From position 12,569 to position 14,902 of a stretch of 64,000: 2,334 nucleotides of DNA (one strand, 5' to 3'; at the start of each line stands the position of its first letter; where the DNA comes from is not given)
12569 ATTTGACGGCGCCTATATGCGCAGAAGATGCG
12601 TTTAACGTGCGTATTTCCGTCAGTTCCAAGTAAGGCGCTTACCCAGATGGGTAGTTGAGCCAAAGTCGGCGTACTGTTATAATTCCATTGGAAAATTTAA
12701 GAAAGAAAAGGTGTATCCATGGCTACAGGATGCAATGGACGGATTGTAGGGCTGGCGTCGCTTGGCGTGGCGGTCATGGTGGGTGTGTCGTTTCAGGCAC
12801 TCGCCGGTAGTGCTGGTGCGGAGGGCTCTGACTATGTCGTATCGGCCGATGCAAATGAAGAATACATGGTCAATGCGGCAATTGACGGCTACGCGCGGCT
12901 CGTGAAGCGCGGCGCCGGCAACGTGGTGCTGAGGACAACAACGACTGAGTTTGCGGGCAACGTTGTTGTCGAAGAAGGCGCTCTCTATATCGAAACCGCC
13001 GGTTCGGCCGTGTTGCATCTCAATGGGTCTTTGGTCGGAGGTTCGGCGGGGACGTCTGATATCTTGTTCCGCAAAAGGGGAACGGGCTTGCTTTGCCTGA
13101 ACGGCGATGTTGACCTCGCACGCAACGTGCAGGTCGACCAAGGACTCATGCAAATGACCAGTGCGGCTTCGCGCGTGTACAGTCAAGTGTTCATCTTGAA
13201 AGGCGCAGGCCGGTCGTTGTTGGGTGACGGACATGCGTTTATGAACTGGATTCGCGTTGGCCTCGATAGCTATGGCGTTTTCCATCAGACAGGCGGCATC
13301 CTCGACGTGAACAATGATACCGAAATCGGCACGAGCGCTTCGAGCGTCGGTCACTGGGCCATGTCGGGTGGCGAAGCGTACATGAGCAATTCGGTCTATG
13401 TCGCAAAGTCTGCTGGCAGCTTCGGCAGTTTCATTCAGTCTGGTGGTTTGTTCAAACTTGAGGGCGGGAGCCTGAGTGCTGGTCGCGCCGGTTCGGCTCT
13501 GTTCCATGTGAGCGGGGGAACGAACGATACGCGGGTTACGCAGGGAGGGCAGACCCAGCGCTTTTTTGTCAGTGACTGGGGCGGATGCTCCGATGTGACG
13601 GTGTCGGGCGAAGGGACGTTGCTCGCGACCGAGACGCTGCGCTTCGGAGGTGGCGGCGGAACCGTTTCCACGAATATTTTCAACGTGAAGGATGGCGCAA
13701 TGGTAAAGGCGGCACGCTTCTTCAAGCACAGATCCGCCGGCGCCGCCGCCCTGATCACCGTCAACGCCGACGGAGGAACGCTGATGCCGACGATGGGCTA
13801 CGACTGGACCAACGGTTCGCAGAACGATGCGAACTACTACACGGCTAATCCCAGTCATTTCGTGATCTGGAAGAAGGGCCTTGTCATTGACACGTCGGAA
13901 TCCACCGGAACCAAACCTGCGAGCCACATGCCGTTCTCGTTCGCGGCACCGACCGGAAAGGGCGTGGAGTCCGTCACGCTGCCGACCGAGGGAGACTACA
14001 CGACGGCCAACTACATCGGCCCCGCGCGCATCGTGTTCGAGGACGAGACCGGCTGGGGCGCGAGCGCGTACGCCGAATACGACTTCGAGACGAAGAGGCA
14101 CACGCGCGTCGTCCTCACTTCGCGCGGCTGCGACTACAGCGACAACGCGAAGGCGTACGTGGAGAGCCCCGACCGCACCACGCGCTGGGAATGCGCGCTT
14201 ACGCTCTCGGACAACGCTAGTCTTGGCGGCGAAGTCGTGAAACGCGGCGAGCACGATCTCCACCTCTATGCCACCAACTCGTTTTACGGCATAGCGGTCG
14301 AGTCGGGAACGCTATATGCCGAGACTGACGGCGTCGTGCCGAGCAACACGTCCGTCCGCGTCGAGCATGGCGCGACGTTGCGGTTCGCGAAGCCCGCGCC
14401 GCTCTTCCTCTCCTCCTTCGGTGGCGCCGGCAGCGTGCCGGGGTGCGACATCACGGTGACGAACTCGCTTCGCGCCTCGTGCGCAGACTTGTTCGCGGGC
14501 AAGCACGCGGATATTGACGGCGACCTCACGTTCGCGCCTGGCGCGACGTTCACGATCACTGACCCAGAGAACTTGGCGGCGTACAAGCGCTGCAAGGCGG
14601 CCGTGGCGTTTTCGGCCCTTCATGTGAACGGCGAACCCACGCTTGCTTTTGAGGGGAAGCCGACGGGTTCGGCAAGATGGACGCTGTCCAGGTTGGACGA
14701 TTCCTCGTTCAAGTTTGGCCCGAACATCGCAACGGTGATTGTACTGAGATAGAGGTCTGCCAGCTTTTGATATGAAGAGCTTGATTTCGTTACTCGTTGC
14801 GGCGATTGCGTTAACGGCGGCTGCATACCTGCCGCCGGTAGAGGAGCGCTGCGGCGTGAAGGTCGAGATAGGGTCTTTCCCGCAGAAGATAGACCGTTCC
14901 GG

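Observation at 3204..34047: A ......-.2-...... palindrome abuts the -35 of all seven plus-strand transcription units from 3.2 to 34 kb: candidate dedicated regulon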

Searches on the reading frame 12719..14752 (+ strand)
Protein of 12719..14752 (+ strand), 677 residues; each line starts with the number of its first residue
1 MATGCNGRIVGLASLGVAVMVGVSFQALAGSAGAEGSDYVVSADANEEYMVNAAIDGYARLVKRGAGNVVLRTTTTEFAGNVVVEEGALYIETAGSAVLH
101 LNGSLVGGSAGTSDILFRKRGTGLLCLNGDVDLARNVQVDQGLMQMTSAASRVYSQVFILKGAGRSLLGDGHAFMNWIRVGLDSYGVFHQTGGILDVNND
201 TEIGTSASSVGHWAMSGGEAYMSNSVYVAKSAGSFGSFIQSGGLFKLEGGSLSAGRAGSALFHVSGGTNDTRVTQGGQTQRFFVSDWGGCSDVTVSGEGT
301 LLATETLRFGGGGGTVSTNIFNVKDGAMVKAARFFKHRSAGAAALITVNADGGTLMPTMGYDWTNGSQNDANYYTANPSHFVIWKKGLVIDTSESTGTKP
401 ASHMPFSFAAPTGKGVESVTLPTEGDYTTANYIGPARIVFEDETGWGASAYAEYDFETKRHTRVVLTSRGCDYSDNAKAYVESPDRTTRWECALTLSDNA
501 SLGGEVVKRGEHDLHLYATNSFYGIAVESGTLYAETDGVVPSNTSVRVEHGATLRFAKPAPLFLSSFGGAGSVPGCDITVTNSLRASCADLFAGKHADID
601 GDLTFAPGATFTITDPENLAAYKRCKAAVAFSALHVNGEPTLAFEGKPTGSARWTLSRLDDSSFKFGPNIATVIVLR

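Call 5: search_protein_families(library=pfam, proteins=[window:12719-14752:+])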
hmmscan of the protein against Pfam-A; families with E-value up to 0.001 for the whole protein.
window:12719-14752:+ (677 aa): 1 family
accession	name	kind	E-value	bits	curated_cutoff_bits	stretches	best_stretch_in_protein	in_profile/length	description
PF12951.13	PATR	-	0.00028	21.3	27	0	61-89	1-28/30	Passenger-associated-transport-repeat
